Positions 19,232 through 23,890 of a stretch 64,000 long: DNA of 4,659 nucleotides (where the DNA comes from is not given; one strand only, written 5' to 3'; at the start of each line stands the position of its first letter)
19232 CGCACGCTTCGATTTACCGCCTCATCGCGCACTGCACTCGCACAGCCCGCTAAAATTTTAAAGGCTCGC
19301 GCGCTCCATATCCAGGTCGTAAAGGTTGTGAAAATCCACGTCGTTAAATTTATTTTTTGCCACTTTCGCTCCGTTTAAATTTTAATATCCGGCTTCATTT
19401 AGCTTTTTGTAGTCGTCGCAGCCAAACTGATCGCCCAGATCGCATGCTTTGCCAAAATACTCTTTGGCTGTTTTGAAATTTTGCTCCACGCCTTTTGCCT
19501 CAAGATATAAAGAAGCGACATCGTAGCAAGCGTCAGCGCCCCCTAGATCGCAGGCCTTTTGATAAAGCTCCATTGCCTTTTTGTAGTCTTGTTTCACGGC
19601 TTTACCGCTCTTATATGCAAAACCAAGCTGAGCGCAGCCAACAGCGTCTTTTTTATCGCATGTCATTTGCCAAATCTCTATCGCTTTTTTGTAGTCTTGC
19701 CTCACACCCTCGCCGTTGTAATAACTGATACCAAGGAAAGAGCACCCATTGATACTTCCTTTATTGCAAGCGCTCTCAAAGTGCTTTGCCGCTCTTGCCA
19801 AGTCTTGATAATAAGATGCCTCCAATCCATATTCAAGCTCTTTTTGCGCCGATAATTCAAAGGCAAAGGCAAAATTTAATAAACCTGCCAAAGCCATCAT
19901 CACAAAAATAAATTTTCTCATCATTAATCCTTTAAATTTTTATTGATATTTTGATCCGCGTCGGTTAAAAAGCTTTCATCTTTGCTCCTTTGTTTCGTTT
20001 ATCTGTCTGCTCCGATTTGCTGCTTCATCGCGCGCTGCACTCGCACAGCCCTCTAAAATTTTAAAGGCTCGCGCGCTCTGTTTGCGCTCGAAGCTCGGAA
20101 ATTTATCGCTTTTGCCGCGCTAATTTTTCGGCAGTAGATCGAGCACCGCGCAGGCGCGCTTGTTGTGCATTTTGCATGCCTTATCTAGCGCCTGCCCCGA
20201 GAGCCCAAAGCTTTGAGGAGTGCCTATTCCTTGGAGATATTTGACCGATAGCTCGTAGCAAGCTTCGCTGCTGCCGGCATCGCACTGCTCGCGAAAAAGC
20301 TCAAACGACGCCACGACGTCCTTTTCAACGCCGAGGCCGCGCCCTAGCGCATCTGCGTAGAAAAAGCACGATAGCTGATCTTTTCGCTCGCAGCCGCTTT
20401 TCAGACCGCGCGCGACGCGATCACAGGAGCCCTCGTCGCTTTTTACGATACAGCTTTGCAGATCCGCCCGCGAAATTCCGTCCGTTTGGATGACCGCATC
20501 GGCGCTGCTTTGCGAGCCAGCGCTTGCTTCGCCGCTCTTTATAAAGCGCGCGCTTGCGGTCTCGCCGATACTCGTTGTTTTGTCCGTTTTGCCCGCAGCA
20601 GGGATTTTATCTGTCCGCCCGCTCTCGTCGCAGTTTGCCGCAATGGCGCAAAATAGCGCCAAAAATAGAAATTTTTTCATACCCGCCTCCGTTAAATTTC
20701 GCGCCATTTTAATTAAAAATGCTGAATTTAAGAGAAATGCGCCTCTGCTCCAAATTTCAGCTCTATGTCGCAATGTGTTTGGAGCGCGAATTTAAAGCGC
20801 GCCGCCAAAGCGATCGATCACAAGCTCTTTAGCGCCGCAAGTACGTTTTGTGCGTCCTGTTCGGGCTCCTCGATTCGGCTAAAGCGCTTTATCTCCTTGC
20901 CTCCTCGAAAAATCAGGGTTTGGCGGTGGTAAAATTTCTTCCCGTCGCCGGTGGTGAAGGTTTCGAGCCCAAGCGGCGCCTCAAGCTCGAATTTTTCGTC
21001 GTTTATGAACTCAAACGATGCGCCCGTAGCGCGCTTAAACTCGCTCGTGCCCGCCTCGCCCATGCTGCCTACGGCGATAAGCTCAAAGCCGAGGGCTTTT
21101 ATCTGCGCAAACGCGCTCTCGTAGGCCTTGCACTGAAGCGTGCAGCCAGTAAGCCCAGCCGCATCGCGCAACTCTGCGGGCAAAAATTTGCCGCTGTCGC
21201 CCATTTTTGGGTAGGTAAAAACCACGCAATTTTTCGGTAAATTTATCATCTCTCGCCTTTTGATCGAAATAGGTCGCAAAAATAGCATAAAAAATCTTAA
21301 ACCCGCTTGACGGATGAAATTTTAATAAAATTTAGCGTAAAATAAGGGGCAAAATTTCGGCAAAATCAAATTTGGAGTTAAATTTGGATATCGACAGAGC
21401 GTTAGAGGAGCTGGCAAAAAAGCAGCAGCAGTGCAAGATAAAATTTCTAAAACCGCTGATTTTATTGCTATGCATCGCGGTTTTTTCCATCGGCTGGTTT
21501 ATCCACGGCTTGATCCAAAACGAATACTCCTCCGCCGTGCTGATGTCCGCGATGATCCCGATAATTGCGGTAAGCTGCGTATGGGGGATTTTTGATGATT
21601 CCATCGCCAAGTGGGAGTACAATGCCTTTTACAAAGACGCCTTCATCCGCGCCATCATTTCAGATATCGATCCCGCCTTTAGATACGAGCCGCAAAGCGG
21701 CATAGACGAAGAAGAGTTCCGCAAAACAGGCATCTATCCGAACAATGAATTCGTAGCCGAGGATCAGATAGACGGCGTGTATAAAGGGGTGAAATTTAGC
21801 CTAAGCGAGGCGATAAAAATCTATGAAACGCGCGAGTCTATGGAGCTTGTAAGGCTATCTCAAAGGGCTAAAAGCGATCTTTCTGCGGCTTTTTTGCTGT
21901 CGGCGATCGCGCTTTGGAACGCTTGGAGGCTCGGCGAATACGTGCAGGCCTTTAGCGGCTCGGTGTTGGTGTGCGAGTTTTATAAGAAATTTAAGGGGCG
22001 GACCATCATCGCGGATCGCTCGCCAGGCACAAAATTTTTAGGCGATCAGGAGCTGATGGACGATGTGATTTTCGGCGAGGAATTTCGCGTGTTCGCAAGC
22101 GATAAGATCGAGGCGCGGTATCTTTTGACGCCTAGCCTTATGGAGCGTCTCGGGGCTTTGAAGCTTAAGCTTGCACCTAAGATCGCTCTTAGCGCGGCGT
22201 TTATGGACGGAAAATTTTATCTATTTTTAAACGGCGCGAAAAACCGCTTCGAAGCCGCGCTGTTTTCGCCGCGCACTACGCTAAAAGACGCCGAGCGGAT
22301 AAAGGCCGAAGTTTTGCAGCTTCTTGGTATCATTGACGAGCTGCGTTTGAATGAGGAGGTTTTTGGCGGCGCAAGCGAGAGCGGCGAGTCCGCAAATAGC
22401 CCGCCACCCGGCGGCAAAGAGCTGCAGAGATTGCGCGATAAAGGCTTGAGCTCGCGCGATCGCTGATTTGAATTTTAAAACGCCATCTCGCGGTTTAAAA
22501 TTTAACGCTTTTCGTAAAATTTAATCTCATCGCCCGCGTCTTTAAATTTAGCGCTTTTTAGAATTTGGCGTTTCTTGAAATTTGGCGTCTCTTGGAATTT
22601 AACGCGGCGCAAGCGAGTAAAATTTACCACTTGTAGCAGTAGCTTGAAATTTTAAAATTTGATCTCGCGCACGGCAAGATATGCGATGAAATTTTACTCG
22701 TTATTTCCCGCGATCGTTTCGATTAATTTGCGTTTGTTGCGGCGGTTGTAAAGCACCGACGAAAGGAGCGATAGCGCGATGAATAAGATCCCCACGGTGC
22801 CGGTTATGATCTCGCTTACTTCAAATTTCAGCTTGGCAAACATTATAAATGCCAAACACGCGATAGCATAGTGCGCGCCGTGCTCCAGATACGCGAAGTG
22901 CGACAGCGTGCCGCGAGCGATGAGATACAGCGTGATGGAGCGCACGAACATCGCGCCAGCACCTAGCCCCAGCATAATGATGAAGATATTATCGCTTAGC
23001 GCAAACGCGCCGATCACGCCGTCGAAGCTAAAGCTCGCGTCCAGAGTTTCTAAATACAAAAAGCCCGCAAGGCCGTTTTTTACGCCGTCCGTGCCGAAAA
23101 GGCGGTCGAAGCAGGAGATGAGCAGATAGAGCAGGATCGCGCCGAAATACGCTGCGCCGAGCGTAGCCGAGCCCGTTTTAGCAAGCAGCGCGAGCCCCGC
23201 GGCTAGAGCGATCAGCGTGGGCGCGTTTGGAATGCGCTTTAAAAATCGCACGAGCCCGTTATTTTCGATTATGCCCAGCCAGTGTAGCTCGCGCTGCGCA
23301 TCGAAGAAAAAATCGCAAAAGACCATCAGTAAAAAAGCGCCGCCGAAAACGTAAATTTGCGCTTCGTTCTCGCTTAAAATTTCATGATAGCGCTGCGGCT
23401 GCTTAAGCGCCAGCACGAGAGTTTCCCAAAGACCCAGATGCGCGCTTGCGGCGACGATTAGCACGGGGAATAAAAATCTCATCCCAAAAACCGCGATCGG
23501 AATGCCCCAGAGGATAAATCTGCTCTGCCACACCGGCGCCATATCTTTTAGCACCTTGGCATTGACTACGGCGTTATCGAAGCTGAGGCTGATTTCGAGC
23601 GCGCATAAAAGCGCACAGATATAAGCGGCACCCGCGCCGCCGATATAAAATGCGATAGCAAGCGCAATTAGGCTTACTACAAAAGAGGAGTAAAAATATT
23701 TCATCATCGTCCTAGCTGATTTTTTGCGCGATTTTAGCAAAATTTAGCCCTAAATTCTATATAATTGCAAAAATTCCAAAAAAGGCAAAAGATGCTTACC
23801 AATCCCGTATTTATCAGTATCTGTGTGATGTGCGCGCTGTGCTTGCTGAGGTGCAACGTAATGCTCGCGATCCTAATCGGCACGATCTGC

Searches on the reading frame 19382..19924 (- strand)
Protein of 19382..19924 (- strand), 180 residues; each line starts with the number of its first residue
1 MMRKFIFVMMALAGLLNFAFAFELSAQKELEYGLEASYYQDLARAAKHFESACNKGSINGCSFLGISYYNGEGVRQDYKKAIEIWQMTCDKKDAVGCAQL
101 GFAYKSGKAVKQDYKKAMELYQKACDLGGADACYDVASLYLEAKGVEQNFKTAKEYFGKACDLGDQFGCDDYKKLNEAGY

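Call 58: search_protein_families(library=pfam, proteins=[window:19382-19924:-], max_evalue=0.00001)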
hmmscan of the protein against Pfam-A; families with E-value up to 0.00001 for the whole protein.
window:19382-19924:- (180 aa): 1 family
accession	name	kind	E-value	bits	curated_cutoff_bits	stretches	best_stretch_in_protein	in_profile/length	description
PF08238.18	Sel1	-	3.8e-25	87.8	30.7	2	95-128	2-35/36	Sel1 repeat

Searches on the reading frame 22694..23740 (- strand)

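Call 3: search_protein_families(library=pfam, proteins=[window:22694-23740:-])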
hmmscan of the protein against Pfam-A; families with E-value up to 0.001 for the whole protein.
window:22694-23740:- (348 aa): 2 families
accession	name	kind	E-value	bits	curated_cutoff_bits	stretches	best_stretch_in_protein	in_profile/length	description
PF04332.21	DUF475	-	2.2e-92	310.5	27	1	54-334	1-292/293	Protein of unknown function (DUF475)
PF03741.22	TerC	-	4.1e-15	56.4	27.8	1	45-302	3-176/178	Integral membrane protein TerC family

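Call 4: search_protein_families(library=ncbifam, proteins=[window:22694-23740:-])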
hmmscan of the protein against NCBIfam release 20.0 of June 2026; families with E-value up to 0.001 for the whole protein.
window:22694-23740:- (348 aa): 10 families
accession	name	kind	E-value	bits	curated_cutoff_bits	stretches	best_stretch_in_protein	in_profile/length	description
NF010619.0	PRK14013.2-5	subfamily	1.2e-128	429.3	387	1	12-337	1-328/329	hypothetical protein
NF010620.0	PRK14013.2-6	equivalog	2.1e-110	369.5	437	1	10-336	2-344/346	hypothetical protein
NF010613.0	PRK14013.1-3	equivalog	1.5e-104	349.9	385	1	12-338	2-356/362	hypothetical protein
NF010614.0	PRK14013.1-4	equivalog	3.5e-99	332.2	495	1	13-337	1-354/357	hypothetical protein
NF010616.0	PRK14013.2-2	equivalog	1.9e-93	313.7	606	1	6-340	4-354/365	hypothetical protein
NF010615.0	PRK14013.2-1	equivalog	1.9e-93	313.5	621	1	12-339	1-334/338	hypothetical protein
NF010618.0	PRK14013.2-4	equivalog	6e-78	262.4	657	1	34-337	33-344/353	hypothetical protein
NF010617.0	PRK14013.2-3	equivalog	1.3e-77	261.6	613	1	38-338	38-345/350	hypothetical protein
NF010612.0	PRK14013.1-2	equivalog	7.8e-71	239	386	1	40-336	8-305/307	hypothetical protein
TIGR03716.1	R_switched_YkoY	subfamily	7.2e-09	35.6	138.5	1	228-304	105-180/220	integral membrane protein, YkoY family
